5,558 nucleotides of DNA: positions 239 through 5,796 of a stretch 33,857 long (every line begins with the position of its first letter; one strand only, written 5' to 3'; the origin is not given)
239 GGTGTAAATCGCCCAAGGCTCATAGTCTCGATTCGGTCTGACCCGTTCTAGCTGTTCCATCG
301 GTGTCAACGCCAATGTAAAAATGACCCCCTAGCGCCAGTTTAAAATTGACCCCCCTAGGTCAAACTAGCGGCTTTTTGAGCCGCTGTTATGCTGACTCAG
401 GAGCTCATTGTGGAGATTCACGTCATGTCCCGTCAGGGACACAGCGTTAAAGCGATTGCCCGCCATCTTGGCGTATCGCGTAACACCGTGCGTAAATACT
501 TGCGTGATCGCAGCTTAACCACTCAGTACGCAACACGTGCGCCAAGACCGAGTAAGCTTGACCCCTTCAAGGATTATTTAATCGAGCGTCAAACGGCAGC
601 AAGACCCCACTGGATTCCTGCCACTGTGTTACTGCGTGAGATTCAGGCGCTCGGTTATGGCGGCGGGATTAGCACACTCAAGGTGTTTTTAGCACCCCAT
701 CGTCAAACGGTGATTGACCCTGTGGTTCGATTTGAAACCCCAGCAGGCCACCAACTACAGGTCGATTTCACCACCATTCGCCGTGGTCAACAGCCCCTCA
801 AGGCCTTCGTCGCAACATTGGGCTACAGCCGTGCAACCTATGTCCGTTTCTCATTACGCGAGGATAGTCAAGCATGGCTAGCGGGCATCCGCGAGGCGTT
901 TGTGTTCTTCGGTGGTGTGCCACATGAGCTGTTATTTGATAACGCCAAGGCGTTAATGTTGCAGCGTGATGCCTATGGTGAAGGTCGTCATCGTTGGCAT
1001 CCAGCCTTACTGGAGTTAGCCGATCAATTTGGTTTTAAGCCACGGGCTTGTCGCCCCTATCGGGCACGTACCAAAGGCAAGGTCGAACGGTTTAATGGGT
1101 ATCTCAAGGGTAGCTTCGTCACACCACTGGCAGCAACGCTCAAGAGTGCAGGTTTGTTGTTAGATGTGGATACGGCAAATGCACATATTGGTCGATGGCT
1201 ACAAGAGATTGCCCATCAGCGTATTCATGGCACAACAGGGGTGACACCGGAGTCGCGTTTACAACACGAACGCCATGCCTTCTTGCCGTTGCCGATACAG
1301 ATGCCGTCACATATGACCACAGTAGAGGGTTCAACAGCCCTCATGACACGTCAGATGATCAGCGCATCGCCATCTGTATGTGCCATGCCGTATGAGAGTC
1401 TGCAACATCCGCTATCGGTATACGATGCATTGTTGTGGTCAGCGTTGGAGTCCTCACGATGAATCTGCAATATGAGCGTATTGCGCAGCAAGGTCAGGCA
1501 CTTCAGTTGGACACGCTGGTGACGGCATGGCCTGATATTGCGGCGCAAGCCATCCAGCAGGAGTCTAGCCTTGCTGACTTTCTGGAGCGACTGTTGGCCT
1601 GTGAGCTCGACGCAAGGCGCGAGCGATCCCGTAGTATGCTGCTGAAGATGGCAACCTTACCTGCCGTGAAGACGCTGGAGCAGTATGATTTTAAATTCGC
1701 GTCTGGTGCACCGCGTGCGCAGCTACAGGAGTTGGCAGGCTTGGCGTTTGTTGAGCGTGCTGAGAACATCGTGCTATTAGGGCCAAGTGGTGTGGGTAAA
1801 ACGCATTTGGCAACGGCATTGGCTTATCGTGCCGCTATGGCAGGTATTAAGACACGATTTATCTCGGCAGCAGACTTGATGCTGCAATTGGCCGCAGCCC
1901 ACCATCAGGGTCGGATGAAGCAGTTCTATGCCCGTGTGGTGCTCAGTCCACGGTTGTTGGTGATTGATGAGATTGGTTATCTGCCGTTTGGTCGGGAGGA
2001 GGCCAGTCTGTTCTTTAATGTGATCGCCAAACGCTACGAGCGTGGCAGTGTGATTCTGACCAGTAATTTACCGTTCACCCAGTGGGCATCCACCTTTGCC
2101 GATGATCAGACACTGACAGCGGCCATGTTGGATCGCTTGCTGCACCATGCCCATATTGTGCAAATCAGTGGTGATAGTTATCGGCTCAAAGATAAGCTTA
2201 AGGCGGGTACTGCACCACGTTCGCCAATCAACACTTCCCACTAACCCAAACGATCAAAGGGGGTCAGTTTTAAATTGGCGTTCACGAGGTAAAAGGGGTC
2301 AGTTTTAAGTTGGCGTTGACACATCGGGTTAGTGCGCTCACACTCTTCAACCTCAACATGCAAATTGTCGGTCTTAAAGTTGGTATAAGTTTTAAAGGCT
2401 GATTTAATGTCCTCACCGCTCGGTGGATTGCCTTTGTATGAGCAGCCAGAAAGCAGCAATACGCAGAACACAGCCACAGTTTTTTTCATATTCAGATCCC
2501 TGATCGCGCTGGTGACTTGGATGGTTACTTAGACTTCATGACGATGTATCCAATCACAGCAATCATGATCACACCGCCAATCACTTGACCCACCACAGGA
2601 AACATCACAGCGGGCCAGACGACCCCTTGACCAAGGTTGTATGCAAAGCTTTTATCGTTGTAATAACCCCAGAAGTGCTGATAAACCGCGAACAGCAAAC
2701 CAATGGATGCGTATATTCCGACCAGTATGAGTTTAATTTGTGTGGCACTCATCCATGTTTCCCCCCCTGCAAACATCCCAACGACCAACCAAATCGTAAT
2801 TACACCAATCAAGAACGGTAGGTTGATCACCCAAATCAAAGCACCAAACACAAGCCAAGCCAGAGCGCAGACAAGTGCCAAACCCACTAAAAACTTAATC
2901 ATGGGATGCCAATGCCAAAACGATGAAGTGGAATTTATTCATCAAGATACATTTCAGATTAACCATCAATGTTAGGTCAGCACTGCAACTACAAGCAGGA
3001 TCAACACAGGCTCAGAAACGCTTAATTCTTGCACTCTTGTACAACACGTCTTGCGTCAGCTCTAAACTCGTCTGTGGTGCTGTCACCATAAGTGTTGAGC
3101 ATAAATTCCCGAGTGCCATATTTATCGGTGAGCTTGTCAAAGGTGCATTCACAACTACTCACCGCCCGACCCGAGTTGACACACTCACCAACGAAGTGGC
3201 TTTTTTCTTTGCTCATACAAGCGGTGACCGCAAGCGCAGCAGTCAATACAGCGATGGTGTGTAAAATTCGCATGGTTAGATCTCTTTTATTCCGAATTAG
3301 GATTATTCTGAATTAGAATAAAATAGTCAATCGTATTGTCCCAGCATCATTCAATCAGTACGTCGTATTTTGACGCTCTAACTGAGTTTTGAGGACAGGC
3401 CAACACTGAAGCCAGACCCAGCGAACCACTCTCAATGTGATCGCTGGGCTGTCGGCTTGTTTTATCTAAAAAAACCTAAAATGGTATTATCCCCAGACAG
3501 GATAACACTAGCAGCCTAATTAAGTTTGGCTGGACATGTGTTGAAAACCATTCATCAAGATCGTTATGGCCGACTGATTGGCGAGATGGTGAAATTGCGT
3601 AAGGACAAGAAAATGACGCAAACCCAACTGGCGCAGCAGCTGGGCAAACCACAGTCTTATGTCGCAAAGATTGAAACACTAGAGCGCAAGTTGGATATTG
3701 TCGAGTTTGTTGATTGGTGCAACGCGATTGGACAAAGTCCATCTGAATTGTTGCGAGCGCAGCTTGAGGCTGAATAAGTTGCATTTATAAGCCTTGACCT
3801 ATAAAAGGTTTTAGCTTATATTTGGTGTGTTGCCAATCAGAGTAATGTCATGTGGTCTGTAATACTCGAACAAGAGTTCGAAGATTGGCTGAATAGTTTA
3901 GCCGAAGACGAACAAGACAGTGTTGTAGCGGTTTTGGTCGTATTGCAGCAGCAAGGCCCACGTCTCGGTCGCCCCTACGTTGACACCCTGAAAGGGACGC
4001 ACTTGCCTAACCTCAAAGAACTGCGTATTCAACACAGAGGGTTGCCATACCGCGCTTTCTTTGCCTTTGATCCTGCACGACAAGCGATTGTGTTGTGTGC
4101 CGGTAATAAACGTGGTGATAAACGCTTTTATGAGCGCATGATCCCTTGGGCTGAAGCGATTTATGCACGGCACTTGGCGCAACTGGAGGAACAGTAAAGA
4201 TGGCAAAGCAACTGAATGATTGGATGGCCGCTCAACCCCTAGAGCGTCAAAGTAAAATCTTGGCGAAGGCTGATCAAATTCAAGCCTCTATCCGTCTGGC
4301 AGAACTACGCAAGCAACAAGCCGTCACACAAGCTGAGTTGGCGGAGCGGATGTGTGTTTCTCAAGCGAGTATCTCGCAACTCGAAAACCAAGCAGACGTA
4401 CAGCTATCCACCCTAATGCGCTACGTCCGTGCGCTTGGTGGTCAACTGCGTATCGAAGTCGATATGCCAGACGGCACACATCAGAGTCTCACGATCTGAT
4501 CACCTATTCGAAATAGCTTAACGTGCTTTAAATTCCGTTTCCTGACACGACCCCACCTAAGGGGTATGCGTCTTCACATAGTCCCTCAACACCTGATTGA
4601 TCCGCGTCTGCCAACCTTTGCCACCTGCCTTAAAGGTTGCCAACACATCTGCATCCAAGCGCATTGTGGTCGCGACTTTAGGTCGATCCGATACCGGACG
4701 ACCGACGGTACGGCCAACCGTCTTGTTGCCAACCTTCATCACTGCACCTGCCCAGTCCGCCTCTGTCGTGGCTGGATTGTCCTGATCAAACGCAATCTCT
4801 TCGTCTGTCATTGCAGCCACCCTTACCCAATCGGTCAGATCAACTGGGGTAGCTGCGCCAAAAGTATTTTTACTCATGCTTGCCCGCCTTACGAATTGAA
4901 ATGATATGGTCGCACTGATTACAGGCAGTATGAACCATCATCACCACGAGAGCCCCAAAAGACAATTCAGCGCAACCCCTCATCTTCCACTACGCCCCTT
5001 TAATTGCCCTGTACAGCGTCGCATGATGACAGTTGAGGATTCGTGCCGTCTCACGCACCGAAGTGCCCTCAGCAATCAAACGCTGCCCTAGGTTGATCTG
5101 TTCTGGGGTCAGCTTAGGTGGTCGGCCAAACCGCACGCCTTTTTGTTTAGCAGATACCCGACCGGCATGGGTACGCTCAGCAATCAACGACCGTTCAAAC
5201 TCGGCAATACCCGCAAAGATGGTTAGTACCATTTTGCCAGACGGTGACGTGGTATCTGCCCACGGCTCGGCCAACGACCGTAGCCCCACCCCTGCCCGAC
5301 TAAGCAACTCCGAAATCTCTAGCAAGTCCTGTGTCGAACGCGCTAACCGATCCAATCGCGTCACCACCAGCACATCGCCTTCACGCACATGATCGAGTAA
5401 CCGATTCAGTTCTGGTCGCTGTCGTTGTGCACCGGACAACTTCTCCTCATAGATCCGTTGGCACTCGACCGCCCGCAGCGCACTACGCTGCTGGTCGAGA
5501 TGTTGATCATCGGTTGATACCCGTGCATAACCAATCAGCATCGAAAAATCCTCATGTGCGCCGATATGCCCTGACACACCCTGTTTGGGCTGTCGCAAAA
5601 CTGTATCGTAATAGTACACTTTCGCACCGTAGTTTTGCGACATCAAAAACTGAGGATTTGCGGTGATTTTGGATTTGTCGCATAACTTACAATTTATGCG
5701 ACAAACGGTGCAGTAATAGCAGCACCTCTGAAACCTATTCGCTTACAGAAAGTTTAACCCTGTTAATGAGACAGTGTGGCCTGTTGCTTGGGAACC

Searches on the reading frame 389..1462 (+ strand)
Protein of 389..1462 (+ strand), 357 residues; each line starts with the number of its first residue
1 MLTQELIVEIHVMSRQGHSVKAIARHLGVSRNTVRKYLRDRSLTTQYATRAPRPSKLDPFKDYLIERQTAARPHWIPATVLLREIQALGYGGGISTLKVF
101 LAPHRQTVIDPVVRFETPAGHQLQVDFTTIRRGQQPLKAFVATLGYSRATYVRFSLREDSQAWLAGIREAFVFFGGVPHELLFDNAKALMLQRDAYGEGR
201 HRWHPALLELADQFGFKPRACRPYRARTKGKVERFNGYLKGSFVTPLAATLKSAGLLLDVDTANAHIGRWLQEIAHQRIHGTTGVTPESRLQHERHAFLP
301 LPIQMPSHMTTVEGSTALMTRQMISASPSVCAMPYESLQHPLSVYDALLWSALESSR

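Call 21: search_protein_families(library=pfam, proteins=[window:389-1462:+], max_evalue=0.001)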
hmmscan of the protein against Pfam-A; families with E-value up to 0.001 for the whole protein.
window:389-1462:+ (357 aa): 15 families
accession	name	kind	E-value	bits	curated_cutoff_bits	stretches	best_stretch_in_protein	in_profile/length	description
PF00665.32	rve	-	2e-12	47.7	32.6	1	119-225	4-101/102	Integrase core domain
PF13936.12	HTH_38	-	1.2e-07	31.7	27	1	2-36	5-39/44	Helix-turn-helix domain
PF13384.12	HTH_23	-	5.2e-07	29.7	24.6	1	13-39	13-39/50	Homeodomain-like domain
PF02796.21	HTH_7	-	4e-06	27.3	23.8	1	11-40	15-44/45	Helix-turn-helix domain of resolvase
PF08279.18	HTH_11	-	5.2e-05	23.5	25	1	4-39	2-37/55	HTH domain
PF08281.18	Sigma70_r4_2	-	0.00014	21.9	25.7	1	16-39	25-48/54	Sigma-70, region 4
PF13551.12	HTH_29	-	0.00016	22.2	28.1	1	13-40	7-35/64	Winged helix-turn helix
PF13518.12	HTH_28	-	0.0003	21.2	25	1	16-39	11-34/52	Helix-turn-helix domain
PF13542.12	HTH_Tnp_ISL3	-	0.0003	20.6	27.4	1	13-40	23-49/51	Helix-turn-helix domain of transposase family ISL3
PF13683.12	rve_3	-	0.00052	20.1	26.5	0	216-284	3-63/67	Integrase core domain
PF02954.25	HTH_8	-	0.00066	19.8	22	0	11-36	12-37/42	Bacterial regulatory protein, Fis family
PF07453.19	NUMOD1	-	0.00076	20.1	22.8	0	18-38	17-37/37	NUMOD1 domain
PF13560.12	HTH_31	-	0.00088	20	27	0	14-43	11-41/64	Helix-turn-helix domain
PF15978.11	TnsD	-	0.00089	18.8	32.4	0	13-68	194-239/355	Tn7-like transposition protein D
PF13309.12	HTH_22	-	0.00093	19.6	29.6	0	18-39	42-63/63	HTH domain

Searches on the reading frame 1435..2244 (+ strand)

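Call 21: search_protein_families(library=pfam, proteins=[window:1435-2244:+], max_evalue=0.001)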
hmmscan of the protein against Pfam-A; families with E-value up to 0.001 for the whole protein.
window:1435-2244:+ (269 aa): 8 families
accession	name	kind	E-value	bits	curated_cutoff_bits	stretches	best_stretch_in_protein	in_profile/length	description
PF01695.23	IstB_IS21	-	2e-92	309.5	24.1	1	20-257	3-238/238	IstB-like ATP binding protein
PF00308.24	Bac_DnaA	-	2.8e-07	31.3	23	1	109-210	34-137/162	Bacterial DnaA ATPAse domain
PF00004.35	AAA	-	6.6e-07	30.3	21.2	1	112-184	1-70/131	ATPase family associated with various cellular activities (AAA)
PF13191.12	AAA_16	-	3.3e-05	24.9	32.6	1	95-145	10-63/167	AAA ATPase domain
PF20030.5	bpMoxR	-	4.2e-05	23.1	27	1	94-259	17-182/205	MoxR domain in the MoxR-vWA-beta-propeller ternary systems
PF20720.3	nSTAND3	-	6.9e-05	23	27.2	1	106-148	14-56/155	Novel STAND NTPase 3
PF13173.12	AAA_14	-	9.7e-05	22.8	27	1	111-210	4-97/129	AAA domain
PF13401.12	AAA_22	-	0.00031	21.5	27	0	108-136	4-32/130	AAA domain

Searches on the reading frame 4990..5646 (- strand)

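Call 21: search_protein_families(library=pfam, proteins=[window:4990-5646:-], max_evalue=0.001)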
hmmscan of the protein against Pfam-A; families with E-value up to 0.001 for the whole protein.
window:4990-5646:- (218 aa): 5 families
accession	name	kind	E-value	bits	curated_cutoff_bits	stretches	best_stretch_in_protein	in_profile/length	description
PF00239.26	Resolvase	-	3.3e-45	154.2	23.3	1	38-171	2-144/145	Resolvase, N terminal domain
PF02796.21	HTH_7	-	9.1e-09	35.8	23.8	1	174-213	1-40/45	Helix-turn-helix domain of resolvase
PF13936.12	HTH_38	-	1.2e-07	31.8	27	1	178-216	4-42/44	Helix-turn-helix domain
PF13384.12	HTH_23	-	0.00021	21.4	24.6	1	189-216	12-39/50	Homeodomain-like domain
PF13551.12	HTH_29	-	0.00023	21.7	28.1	0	189-216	6-34/64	Winged helix-turn helix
